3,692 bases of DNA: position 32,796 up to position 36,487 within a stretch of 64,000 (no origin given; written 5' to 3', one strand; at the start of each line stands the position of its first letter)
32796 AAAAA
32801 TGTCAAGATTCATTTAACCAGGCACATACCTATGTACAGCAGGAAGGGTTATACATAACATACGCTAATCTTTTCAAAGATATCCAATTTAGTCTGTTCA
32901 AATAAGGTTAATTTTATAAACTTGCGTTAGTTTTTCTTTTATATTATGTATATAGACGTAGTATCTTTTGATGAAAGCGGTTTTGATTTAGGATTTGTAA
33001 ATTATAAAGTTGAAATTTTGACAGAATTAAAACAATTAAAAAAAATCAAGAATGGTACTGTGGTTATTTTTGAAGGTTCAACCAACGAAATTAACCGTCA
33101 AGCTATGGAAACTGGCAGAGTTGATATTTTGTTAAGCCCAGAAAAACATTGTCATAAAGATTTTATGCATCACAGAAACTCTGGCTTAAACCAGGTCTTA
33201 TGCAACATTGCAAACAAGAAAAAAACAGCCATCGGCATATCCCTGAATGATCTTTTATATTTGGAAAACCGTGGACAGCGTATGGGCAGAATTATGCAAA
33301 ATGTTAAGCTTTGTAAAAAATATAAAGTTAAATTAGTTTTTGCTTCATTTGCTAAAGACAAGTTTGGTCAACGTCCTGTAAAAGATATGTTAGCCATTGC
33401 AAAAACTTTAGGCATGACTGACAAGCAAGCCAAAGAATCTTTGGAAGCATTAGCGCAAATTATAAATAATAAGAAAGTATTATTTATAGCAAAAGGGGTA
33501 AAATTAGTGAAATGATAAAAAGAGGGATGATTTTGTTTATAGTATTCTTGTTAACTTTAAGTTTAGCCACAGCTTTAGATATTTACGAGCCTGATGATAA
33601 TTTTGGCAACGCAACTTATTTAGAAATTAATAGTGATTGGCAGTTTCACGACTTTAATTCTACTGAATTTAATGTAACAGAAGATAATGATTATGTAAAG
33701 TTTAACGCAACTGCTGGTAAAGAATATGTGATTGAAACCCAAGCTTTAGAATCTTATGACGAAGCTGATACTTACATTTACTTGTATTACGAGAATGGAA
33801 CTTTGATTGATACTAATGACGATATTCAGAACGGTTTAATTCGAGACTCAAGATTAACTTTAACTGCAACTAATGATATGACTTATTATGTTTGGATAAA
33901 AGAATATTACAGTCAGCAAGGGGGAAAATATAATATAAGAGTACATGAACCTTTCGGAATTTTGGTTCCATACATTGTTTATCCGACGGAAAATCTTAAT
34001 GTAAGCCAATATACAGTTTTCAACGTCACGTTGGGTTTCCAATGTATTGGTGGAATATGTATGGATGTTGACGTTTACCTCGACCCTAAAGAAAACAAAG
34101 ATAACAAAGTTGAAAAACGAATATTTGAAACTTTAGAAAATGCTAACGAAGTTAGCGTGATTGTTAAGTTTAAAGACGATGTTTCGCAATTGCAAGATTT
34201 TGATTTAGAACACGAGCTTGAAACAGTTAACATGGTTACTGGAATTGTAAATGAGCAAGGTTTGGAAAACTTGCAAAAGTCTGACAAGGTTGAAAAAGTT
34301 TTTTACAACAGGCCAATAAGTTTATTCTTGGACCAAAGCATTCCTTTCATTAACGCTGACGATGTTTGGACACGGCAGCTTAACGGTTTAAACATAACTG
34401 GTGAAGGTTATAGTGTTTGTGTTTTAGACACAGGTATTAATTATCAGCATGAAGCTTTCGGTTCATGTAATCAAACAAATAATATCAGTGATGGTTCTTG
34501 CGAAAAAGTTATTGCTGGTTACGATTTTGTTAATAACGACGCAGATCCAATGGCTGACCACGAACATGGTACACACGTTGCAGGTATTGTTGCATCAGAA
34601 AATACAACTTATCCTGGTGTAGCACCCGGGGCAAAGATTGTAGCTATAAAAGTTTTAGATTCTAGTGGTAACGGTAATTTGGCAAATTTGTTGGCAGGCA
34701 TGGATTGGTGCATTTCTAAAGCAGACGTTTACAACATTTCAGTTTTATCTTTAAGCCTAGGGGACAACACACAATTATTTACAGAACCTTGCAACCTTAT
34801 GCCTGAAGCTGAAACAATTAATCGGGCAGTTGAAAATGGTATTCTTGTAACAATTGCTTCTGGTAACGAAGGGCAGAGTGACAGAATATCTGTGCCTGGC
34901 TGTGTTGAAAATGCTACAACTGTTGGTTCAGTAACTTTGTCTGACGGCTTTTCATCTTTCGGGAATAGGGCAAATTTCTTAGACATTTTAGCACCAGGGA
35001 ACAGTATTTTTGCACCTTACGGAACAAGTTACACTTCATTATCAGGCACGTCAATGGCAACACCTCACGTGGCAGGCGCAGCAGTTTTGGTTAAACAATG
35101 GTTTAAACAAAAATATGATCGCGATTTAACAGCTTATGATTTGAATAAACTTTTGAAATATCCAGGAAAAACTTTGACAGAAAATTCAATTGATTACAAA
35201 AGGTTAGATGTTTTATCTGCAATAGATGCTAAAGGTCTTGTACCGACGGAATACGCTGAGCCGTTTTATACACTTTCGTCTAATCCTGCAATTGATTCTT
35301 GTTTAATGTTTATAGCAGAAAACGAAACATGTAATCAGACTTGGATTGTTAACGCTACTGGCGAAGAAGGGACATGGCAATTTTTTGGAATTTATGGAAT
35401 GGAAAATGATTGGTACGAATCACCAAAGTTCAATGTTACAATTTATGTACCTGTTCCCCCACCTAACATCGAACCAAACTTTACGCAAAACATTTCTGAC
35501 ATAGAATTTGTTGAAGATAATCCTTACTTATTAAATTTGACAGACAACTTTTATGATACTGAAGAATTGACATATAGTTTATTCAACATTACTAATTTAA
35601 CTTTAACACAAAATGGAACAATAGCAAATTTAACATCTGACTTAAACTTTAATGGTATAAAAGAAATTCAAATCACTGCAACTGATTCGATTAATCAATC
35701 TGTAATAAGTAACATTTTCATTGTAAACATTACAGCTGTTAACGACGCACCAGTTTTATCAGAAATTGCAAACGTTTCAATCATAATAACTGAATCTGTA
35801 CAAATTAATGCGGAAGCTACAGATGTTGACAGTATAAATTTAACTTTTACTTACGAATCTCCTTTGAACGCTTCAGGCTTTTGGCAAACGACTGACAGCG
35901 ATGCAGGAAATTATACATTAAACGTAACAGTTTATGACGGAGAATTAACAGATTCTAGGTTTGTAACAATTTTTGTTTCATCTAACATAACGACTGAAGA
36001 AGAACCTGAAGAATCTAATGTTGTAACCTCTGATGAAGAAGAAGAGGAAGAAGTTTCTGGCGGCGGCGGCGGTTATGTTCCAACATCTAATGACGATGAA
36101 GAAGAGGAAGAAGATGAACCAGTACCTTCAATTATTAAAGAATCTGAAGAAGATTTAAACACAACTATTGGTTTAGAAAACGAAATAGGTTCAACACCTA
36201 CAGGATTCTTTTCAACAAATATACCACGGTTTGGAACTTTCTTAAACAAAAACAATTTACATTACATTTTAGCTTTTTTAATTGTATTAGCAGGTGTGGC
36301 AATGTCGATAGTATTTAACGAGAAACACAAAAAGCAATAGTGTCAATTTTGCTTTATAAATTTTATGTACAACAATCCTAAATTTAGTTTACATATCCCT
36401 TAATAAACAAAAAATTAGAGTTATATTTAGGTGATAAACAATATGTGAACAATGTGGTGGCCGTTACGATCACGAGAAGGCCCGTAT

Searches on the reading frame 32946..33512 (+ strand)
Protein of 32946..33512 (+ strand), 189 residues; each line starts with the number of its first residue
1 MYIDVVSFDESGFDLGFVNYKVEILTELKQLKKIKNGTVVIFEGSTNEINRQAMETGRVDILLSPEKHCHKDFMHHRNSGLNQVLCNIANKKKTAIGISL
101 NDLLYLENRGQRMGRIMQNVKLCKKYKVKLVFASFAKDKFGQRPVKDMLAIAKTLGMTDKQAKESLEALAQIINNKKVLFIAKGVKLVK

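Call 40: search_protein_families(library=pfam, proteins=[window:32946-33512:+], max_evalue=0.0001)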
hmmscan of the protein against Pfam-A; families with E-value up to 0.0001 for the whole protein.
window:32946-33512:+ (189 aa): 1 family
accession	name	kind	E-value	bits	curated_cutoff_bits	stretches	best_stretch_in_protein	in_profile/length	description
PF01876.22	RNase_P_p30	-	1.7e-18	67.3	35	1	36-167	87-212/214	RNase P subunit p30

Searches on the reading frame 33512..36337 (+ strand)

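Call 40: search_protein_families(library=pfam, proteins=[window:33512-36337:+], max_evalue=0.0001)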
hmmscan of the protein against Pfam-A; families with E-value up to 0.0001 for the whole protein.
window:33512-36337:+ (942 aa): 1 family
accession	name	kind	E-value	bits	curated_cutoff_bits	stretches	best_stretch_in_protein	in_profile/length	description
PF00082.27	Peptidase_S8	-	2.5e-45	155.4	21.8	1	297-548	1-269/288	Subtilase family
